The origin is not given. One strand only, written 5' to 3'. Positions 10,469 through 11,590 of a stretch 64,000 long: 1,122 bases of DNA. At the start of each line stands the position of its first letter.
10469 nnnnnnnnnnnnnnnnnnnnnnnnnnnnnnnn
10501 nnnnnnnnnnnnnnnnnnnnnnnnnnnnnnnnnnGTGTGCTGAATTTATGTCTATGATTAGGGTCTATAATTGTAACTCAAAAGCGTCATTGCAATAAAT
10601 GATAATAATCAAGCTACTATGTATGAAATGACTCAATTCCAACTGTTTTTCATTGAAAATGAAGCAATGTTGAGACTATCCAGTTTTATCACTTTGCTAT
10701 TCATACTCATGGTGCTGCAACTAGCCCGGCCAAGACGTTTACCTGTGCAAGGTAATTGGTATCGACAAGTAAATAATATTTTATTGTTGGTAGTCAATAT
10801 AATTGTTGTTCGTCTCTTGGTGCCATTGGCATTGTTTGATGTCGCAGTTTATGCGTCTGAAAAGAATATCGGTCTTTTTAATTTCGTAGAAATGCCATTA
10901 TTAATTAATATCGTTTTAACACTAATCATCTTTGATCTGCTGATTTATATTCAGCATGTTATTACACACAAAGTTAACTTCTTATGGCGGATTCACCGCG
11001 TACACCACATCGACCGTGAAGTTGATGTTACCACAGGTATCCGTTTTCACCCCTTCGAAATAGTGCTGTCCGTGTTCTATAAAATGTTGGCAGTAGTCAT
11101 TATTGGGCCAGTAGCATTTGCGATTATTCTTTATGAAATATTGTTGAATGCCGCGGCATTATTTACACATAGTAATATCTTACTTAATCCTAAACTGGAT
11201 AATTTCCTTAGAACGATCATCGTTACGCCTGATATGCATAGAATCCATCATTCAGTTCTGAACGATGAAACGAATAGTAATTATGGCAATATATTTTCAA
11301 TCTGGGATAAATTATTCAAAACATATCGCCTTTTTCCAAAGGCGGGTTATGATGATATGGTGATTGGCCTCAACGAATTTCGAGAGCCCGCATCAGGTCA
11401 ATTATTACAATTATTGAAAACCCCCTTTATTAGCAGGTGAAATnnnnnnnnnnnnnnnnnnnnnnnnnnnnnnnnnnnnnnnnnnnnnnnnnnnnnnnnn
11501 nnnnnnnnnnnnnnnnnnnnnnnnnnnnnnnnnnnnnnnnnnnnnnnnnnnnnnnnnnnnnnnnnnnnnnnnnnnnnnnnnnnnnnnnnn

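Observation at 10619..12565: Operon pairing a membrane di-iron hydroxylase/desaturase with an ArsM-like methyltransferase retaining all four catalytic cysteines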

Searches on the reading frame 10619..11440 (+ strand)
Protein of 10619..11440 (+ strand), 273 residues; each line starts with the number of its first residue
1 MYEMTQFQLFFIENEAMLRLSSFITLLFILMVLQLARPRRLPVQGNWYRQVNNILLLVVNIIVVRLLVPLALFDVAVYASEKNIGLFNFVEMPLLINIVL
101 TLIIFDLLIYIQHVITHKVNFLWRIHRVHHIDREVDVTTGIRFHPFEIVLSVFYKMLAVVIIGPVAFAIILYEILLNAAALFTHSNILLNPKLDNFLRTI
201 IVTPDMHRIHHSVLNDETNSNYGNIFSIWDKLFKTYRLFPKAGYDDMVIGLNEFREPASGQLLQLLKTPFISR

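Call 3: search_protein_families(library=pfam, proteins=[window:10619-11440:+], max_evalue=0.01)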
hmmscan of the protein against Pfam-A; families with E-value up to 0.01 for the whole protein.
window:10619-11440:+ (273 aa): 1 family
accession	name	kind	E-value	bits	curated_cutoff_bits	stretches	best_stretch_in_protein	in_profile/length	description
PF04116.19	FA_hydroxylase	-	7.4e-30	104.5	31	1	99-235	2-132/132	Fatty acid hydroxylase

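Call 4: search_protein_families(library=ncbifam, proteins=[window:10619-11440:+], max_evalue=0.01)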
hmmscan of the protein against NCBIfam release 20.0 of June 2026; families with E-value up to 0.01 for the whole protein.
window:10619-11440:+ (273 aa): 1 family
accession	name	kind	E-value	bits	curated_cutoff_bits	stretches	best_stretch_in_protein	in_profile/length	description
NF052566.1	OrLpdHdlsOlsERhiz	equivalog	1.8e-24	86.6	475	1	66-249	88-267/293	ornithine lipid hydroxylase OlsE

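Call 31: find_homologous_proteins(query=window:10619-11437:+, max_evalue=0.00001)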
Query window:10619-11437:+ (273 aa): 7574 proteins with E <= 0.00001 among 8000 candidates; the best 120 are listed.
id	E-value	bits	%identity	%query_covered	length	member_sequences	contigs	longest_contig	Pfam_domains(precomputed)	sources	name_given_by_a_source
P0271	5.0e-171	585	100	100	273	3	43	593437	PF04116.20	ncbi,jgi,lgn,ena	jgi:sterol desaturase/sphingolipid hydroxylase (fatty acid hydroxylase superfamily)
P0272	3.5e-154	530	88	100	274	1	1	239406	PF04116.20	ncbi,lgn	-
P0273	4.1e-152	523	89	100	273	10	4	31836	PF04116.20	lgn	-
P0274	5.0e-152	523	89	100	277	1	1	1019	PF04116.20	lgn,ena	-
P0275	4.7e-150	517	87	99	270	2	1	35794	PF04116.20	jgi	-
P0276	7.8e-148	509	85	100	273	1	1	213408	PF04116.20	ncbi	-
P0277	2.2e-144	498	84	100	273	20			PF04116.20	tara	tara:strand:- start:29 stop:850 length:822 start_codon:yes stop_codon:yes gene_type:complete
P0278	3.4e-144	497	85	100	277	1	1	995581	PF04116.20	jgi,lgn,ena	-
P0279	7.0e-144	496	83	100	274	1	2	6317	PF04116.20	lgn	-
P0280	7.8e-143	493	81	100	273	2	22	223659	PF04116.20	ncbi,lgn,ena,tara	tara:strand:+ start:1392 stop:2213 length:822 start_codon:yes stop_codon:yes gene_type:complete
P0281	5.6e-142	490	83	99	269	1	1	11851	PF04116.20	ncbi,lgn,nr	ncbi:MAG: sterol desaturase [marine bacterium B5-7]|nr:MAG: sterol desaturase [marine bacterium B5-7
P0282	1.7e-136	472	79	100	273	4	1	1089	PF04116.20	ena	-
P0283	6.2e-128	444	74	100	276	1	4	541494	PF04116.20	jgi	jgi:sterol desaturase/sphingolipid hydroxylase (fatty acid hydroxylase superfamily)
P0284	5.7e-126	438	85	85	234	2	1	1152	PF04116.20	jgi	-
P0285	2.4e-122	426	71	99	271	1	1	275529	PF04116.20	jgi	jgi:sterol desaturase/sphingolipid hydroxylase (fatty acid hydroxylase superfamily)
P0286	2.4e-121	422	71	99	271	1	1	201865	PF04116.20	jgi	jgi:sterol desaturase/sphingolipid hydroxylase (fatty acid hydroxylase superfamily)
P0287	4.0e-119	415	71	99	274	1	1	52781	PF04116.20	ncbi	-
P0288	6.9e-119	414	68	100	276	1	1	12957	PF04116.20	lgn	-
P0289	2.3e-118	413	69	99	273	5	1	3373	PF04116.20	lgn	-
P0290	1.6e-116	407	70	99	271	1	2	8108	PF04116.20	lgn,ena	-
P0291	1.1e-115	404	67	100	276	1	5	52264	PF04116.20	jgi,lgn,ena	jgi:sterol desaturase/sphingolipid hydroxylase (fatty acid hydroxylase superfamily)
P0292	3.3e-115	402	67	100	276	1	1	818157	PF04116.20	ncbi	-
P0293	4.3e-115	402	66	100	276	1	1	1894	PF04116.20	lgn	-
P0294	4.8e-115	402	67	99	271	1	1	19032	PF04116.20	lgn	-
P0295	1.0e-114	401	66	100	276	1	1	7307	PF04116.20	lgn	-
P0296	1.0e-114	401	68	99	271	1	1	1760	PF04116.20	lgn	-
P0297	1.4e-114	400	68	100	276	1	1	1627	PF04116.20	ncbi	-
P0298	4.6e-114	399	68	99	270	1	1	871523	PF04116.20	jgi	jgi:sterol desaturase/sphingolipid hydroxylase (fatty acid hydroxylase superfamily)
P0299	5.2e-114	398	67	98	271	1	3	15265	PF04116.20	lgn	-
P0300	2.2e-113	396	73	89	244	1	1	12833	PF04116.20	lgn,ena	-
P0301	2.9e-113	396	68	98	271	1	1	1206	PF04116.20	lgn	-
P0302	3.4e-113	396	67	99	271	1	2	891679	PF04116.20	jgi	jgi:sterol desaturase/sphingolipid hydroxylase (fatty acid hydroxylase superfamily)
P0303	3.5e-113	396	66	99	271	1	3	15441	PF04116.20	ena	-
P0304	3.8e-113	396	66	99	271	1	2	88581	PF04116.20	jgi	jgi:sterol desaturase/sphingolipid hydroxylase (fatty acid hydroxylase superfamily)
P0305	4.5e-113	395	65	99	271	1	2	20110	PF04116.20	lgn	-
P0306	8.4e-113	394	68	98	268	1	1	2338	PF04116.20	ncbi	-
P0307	9.8e-113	394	65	100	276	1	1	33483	PF04116.20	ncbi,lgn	-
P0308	1.1e-112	394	65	99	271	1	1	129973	PF04116.20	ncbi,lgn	-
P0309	1.3e-112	394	69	98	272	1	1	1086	PF04116.20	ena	-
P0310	1.8e-112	393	66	99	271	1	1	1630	PF04116.20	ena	-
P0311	2.5e-112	393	66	99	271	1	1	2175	PF04116.20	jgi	-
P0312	3.9e-112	392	65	99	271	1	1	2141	PF04116.20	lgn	-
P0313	6.6e-112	391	66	99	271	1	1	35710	PF04116.20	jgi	-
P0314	3.1e-111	389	64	99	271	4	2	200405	PF04116.20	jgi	jgi:sterol desaturase/sphingolipid hydroxylase (fatty acid hydroxylase superfamily)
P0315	1.5e-110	387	64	99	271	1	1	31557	PF04116.20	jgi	jgi:sterol desaturase/sphingolipid hydroxylase (fatty acid hydroxylase superfamily)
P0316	1.6e-110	387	63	99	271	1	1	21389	PF04116.20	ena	-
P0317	1.9e-110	387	65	99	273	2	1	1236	PF04116.20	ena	-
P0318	3.7e-110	386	63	99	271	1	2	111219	PF04116.20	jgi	jgi:sterol desaturase/sphingolipid hydroxylase (fatty acid hydroxylase superfamily)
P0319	1.0e-109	384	68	97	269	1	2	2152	PF04116.20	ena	-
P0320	1.2e-109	384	65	99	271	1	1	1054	PF04116.20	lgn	-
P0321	2.4e-109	383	64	100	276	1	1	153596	PF04116.20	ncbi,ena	-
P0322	2.5e-109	383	65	99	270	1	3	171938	PF04116.20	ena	-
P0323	3.0e-109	383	63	99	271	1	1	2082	PF04116.20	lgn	-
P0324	3.1e-109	383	64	99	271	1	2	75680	PF04116.20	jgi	jgi:sterol desaturase/sphingolipid hydroxylase (fatty acid hydroxylase superfamily)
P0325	3.1e-109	383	64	98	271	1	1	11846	PF04116.20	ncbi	-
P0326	3.5e-109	383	65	98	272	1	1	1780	PF04116.20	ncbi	-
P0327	3.6e-109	383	65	99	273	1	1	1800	PF04116.20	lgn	-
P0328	5.7e-109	382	64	99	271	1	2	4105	PF04116.20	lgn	-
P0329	6.2e-109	382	64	99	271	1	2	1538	PF04116.20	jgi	jgi:sterol desaturase/sphingolipid hydroxylase (fatty acid hydroxylase superfamily)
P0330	6.9e-109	382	64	99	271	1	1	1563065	PF04116.20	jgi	jgi:sterol desaturase/sphingolipid hydroxylase (fatty acid hydroxylase superfamily)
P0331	1.1e-108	381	62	99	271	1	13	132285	PF04116.20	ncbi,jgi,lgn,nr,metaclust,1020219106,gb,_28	ncbi:MAG TPA: sterol desaturase family protein [Thiotrichaceae bacterium]|jgi:sterol desaturase/sphi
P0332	1.1e-108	381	65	99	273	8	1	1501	PF04116.20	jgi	jgi:sterol desaturase/sphingolipid hydroxylase (fatty acid hydroxylase superfamily)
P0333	1.4e-108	381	70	89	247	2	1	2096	PF04116.20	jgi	-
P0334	1.4e-108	381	64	99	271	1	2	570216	PF04116.20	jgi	jgi:sterol desaturase/sphingolipid hydroxylase (fatty acid hydroxylase superfamily)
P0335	2.4e-108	380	64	99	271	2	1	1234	PF04116.20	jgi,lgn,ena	-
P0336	2.5e-108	380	63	99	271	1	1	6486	PF04116.20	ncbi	-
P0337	2.6e-108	380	62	99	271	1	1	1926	PF04116.20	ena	-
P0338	3.6e-108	379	64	99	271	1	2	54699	PF04116.20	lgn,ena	-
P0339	8.8e-108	378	70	89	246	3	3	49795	PF04116.20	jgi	jgi:sterol desaturase/sphingolipid hydroxylase (fatty acid hydroxylase superfamily)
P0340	1.0e-107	378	65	98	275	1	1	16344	PF04116.20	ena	-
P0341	1.3e-107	377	64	98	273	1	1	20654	PF04116.20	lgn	-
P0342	2.5e-107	377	63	99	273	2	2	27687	PF04116.20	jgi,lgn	-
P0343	8.7e-107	375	64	99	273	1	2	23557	PF04116.20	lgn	-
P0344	2.5e-106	373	63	99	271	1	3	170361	PF04116.20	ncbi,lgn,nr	ncbi:MAG: sterol desaturase family protein [Proteobacteria bacterium]|nr:sterol desaturase family pr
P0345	8.3e-106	371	63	98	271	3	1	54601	PF04116.20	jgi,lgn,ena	-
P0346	1.8e-105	370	63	98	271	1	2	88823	PF04116.20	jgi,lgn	jgi:sterol desaturase/sphingolipid hydroxylase (fatty acid hydroxylase superfamily)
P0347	4.4e-105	369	64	98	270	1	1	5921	PF04116.20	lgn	-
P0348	3.8e-104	366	60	99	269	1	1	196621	PF04116.20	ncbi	-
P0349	4.0e-104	366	60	98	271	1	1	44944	PF04116.20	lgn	-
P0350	2.2e-102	360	61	98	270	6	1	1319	PF04116.20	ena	-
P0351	8.3e-102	358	62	99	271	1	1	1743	PF04116.20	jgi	jgi:sterol desaturase/sphingolipid hydroxylase (fatty acid hydroxylase superfamily)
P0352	1.4e-100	354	59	98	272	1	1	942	PF04116.20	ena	-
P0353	2.3e-100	354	62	99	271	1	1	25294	PF04116.20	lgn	-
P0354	1.4e-97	345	57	98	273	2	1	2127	PF04116.20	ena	-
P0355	9.6e-97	342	57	98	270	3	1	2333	PF04116.20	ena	-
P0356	2.6e-96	340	57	99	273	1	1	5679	PF04116.20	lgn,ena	-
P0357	6.8e-96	339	57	98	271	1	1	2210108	PF04116.20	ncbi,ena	-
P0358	5.5e-95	336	55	99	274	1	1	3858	PF04116.20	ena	-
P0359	1.2e-92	328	55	94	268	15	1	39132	PF04116.20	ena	-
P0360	2.7e-92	327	56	93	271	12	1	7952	PF04116.20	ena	-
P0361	3.0e-90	320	57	98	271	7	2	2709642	PF04116.20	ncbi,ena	-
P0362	3.9e-90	320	54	98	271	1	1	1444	PF04116.20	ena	-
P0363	5.4e-90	320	53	98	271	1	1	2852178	PF04116.20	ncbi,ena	-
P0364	7.1e-90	319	58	92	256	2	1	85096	PF04116.20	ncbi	-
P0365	9.6e-90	319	53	96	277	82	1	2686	PF04116.20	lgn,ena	-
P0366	2.2e-89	318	54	98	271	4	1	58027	PF04116.20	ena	-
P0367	2.5e-88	314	56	98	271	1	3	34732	PF04116.20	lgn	-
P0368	3.0e-88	314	53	96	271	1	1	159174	PF04116.20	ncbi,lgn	-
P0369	3.5e-88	314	56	95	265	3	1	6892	PF04116.20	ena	-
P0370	3.5e-88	314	51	100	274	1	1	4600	PF04116.20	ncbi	-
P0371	5.3e-88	313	54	99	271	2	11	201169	PF04116.20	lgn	-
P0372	9.1e-86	306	57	90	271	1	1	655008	PF04116.20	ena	-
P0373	1.1e-84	302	53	98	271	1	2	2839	PF04116.20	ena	-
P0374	5.0e-84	300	51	99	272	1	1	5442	PF04116.20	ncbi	ncbi:MAG: sterol desaturase family protein [Pseudomonadota bacterium]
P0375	3.9e-82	294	51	99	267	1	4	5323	PF04116.20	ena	-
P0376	8.4e-81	290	73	63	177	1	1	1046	PF04116.20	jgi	jgi:sterol desaturase/sphingolipid hydroxylase (fatty acid hydroxylase superfamily)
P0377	4.3e-80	287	48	94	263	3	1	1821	PF04116.20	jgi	-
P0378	4.4e-79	284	50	89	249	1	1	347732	PF04116.20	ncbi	-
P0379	6.1e-79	283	51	94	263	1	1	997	PF04116.20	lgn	-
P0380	4.0e-78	281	48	95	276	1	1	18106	PF04116.20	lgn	-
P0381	5.7e-78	280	50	94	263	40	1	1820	PF04116.20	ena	-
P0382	1.5e-77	279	85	53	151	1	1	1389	PF04116.20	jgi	jgi:sterol desaturase/sphingolipid hydroxylase (fatty acid hydroxylase superfamily)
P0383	3.7e-77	278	49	96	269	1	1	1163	PF04116.20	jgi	jgi:sterol desaturase/sphingolipid hydroxylase (fatty acid hydroxylase superfamily)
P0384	5.5e-77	277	49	96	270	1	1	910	PF04116.20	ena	-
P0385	7.4e-77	277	50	96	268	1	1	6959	PF04116.20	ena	-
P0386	8.9e-77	276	49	96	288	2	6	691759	PF04116.20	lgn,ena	-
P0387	1.5e-76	276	49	94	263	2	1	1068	PF04116.20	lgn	-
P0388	1.6e-76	275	48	93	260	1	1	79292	PF04116.20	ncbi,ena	-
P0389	1.6e-76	275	47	97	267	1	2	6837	PF04116.20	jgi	jgi:sterol desaturase/sphingolipid hydroxylase (fatty acid hydroxylase superfamily)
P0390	1.7e-76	275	49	94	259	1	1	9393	PF04116.20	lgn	-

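Call 32: find_encoding_contigs(protein=P0363, flank=6000, max_places=1)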
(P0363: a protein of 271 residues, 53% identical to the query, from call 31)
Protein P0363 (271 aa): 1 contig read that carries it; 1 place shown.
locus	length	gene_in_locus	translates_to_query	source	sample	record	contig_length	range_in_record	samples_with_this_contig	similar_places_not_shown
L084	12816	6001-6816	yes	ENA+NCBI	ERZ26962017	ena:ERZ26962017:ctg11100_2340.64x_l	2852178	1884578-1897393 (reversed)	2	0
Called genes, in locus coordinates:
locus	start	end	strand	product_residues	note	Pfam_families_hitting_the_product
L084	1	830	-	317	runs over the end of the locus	PF00069:Pkinase, PF07714:PK_Tyr_Ser-Thr, PF03109:ABC1 (weak)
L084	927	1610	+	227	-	PF13511:DUF4124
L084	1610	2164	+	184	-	PF13511:DUF4124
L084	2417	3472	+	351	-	PF00989:PAS (weak), PF00512:HisKA, PF02518:HATPase_c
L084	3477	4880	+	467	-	PF00072:Response_reg, PF00158:Sigma54_activat, PF14532:Sigma54_activ_2, PF07728:AAA_5, PF25601:AAA_lid_14, PF02954:HTH_8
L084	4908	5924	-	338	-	PF00490:ALAD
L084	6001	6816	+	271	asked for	PF04116:FA_hydroxylase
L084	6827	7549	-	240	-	PF01553:Acyltransferase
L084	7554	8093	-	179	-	PF00702:Hydrolase, PF08645:PNK3P, PF13344:Hydrolase_6 (weak), PF13419:HAD_2 (weak), PF13242:Hydrolase_like (weak)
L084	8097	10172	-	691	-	PF02092:tRNA_synt_2f, PF05746:DALR_1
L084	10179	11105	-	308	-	PF02091:tRNA-synt_2e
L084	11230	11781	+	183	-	-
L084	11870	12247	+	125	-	PF01627:Hpt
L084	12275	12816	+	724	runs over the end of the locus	PF00072:Response_reg, PF00990:GGDEF, PF00563:EAL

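Call 33: find_encoding_contigs(protein=P0386, flank=6000, max_places=1)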
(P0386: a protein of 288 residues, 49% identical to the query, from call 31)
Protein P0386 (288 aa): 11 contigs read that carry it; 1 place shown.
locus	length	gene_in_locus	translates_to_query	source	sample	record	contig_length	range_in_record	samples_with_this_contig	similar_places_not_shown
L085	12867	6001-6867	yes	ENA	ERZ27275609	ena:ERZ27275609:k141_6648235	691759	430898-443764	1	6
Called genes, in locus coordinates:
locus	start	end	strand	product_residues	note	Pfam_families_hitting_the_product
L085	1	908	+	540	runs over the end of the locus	PF01565:FAD_binding_4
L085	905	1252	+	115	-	PF00034:Cytochrom_C, PF13442:Cytochrome_CBB3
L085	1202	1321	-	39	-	-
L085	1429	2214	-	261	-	-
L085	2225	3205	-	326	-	PF00753:Lactamase_B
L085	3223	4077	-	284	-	-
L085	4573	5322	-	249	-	PF00106:adh_short, PF08659:KR, PF13561:adh_short_C2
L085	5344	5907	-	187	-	PF03079:ARD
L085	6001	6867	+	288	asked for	PF04116:FA_hydroxylase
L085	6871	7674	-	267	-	PF00903:Glyoxalase (faint), PF13669:Glyoxalase_4 (faint)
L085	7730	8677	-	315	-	PF00248:Aldo_ket_red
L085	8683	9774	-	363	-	PF08450:SGL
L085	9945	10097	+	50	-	-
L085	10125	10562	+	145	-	PF21352:Zn_ribbon_Thio2, PF00085:Thioredoxin, PF13098:Thioredoxin_2 (weak)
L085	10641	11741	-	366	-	PF00724:Oxidored_FMN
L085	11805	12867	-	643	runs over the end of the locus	PF01019:G_glu_transpept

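Call 34: find_encoding_contigs(protein=P0378, flank=6000, max_places=1)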
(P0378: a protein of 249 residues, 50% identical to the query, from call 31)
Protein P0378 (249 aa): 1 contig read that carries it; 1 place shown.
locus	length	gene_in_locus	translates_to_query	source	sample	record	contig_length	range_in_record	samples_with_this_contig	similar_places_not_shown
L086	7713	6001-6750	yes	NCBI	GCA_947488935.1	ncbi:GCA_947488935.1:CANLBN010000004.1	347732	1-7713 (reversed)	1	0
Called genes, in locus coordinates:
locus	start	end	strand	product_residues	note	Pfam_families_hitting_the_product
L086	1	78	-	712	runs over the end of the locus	PF17804:TSP_NTD, PF00595:PDZ, PF17820:PDZ_6 (weak), PF03572:Peptidase_S41, PF11818:DUF3340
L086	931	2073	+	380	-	PF25917:BSH_RND, PF25876:HH_MFP_RND (faint), PF25893:HH_CzcB (faint), PF25944:Beta-barrel_RND, PF25954:Beta-barrel_RND_2, PF25975:CzcB_C (faint)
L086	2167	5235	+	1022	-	PF00873:ACR_tran, PF03176:MMPL (weak)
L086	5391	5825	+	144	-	PF00581:Rhodanese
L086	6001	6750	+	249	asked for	PF04116:FA_hydroxylase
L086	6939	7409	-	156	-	PF13441:Gly-zipper_YMGG (faint), PF05433:Rick_17kDa_Anti, PF13488:Gly-zipper_Omp (weak)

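Call 60: search_solved_structures(query=window:10619-11437:+, max_evalue=1)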
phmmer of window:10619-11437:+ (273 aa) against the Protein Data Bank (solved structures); distinct sequences matched with E-value up to 1: 0.

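Call 63: find_encoding_contigs(protein=P0389, flank=6000, max_places=1)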
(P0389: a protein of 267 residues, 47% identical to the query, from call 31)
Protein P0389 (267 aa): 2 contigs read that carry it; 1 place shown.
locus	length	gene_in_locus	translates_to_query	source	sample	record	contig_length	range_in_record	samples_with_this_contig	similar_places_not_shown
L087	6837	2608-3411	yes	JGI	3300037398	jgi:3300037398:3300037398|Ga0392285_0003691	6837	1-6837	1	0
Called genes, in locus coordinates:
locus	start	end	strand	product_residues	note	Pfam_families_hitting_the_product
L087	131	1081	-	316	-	PF00056:Ldh_1_N, PF02866:Ldh_1_C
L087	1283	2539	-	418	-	PF03969:AFG1_ATPase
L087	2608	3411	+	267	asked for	PF04116:FA_hydroxylase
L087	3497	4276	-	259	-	PF13085:Fer2_3, PF13183:Fer4_8, PF13237:Fer4_10 (weak), PF13534:Fer4_17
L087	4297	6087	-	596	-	PF00890:FAD_binding_2, PF02910:Succ_DH_flav_C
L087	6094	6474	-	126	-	PF01127:Sdh_cyt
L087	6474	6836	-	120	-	?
